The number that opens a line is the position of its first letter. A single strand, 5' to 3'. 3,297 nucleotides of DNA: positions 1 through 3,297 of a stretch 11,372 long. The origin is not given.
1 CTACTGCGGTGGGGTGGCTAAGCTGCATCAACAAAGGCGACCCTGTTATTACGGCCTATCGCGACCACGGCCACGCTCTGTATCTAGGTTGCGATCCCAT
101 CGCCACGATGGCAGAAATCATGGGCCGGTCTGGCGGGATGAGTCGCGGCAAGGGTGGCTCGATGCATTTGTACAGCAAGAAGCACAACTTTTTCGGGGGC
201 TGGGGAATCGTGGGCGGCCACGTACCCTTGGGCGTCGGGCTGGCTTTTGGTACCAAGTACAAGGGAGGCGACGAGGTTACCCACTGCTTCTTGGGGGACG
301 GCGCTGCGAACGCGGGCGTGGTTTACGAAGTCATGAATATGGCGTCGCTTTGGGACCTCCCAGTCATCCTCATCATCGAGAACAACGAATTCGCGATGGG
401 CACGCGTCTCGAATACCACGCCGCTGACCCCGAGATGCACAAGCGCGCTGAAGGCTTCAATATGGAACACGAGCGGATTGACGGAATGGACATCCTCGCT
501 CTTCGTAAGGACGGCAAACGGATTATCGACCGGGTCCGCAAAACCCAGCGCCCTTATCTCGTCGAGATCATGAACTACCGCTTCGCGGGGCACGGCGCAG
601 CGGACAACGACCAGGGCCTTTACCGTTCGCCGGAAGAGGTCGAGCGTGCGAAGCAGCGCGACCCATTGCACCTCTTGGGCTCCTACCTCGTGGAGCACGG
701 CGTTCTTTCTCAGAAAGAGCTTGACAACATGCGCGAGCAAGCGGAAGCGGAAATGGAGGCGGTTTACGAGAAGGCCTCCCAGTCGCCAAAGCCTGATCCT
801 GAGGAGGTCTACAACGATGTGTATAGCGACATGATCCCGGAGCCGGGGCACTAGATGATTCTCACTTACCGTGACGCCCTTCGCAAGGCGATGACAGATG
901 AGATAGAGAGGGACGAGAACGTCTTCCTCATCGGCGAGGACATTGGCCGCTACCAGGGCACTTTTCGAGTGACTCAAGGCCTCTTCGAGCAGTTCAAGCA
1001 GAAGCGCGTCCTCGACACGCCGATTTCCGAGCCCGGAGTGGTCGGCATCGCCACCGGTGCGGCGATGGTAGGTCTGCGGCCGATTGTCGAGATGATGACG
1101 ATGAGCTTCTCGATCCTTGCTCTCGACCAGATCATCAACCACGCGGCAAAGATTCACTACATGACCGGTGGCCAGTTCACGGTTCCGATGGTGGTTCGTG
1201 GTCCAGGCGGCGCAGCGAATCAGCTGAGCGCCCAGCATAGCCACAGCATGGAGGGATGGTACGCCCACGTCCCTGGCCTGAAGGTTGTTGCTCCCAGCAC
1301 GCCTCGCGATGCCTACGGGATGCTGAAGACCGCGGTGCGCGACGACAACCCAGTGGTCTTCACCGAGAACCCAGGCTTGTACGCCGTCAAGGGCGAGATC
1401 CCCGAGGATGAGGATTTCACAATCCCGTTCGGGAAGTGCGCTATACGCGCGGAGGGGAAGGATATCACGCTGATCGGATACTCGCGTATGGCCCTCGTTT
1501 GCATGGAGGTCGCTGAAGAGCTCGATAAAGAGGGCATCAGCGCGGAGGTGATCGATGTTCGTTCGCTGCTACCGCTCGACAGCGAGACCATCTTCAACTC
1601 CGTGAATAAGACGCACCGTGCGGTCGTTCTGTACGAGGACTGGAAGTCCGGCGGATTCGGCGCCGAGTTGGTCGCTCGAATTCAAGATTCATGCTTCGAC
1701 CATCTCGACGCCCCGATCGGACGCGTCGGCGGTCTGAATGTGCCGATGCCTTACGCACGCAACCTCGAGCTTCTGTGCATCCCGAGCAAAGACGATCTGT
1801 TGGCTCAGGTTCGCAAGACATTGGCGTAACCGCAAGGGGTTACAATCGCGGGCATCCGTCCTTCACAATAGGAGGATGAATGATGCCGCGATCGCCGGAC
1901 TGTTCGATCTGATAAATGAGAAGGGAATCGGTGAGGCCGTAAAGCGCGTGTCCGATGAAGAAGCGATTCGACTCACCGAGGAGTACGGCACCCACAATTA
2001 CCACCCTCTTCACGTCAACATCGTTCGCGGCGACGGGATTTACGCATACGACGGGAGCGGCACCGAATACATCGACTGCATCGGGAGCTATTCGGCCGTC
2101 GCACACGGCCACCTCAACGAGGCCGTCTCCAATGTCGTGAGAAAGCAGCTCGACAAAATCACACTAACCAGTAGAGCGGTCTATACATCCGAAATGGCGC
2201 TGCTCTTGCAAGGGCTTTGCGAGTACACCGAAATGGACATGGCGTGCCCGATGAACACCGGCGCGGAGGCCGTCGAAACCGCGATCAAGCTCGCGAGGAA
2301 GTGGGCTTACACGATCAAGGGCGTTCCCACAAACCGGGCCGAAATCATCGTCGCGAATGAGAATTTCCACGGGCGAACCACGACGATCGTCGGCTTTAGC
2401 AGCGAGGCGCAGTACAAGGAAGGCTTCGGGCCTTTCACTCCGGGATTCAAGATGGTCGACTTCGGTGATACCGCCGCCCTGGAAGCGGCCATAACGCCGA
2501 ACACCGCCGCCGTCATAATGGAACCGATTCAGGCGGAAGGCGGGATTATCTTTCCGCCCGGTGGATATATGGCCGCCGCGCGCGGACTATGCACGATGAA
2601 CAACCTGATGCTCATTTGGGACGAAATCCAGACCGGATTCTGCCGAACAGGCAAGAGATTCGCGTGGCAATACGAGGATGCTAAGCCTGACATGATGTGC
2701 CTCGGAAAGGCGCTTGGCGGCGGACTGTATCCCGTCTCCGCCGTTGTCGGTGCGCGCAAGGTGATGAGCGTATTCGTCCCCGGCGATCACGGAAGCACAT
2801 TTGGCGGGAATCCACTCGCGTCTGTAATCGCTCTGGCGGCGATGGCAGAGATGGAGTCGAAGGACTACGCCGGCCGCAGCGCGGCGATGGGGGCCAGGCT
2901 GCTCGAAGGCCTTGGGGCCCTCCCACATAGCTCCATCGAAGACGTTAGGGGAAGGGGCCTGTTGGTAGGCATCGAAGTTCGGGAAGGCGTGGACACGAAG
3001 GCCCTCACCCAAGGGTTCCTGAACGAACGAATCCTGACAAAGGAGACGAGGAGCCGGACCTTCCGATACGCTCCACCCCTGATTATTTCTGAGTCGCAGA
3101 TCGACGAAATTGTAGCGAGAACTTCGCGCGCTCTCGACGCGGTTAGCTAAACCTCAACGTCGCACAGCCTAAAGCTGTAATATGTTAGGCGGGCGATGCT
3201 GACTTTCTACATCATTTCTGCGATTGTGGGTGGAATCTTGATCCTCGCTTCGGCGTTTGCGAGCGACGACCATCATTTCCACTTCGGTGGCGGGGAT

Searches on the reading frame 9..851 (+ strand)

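Call 11: search_protein_families(library=pfam, proteins=[window:9-851:+], max_evalue=0.01)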
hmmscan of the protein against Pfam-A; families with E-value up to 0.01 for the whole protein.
window:9-851:+ (281 aa): 4 families
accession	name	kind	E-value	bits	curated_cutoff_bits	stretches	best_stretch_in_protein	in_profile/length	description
PF00676.26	E1_dh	-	1.3e-71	241.4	22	1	6-265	42-300/300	Dehydrogenase E1 component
PF13292.11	DXP_synthase_N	-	1.1e-05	25.3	21.2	1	71-156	116-204/274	1-deoxy-D-xylulose-5-phosphate synthase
PF02775.26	TPP_enzyme_C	-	0.00014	22.1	21.9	1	60-185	20-149/151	Thiamine pyrophosphate enzyme, C-terminal TPP binding domain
PF00456.26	Transketolase_N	-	0.00035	20.1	22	1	88-234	144-291/334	Transketolase, thiamine diphosphate binding domain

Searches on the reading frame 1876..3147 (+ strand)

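Call 11: search_protein_families(library=pfam, proteins=[window:1876-3147:+], max_evalue=0.01)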
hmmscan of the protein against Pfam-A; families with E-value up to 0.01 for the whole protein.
window:1876-3147:+ (424 aa): 1 family
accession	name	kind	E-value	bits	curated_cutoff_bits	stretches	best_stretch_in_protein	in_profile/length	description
PF00202.27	Aminotran_3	-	3.9e-109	365.5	30.5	1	38-420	2-403/403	Aminotransferase class-III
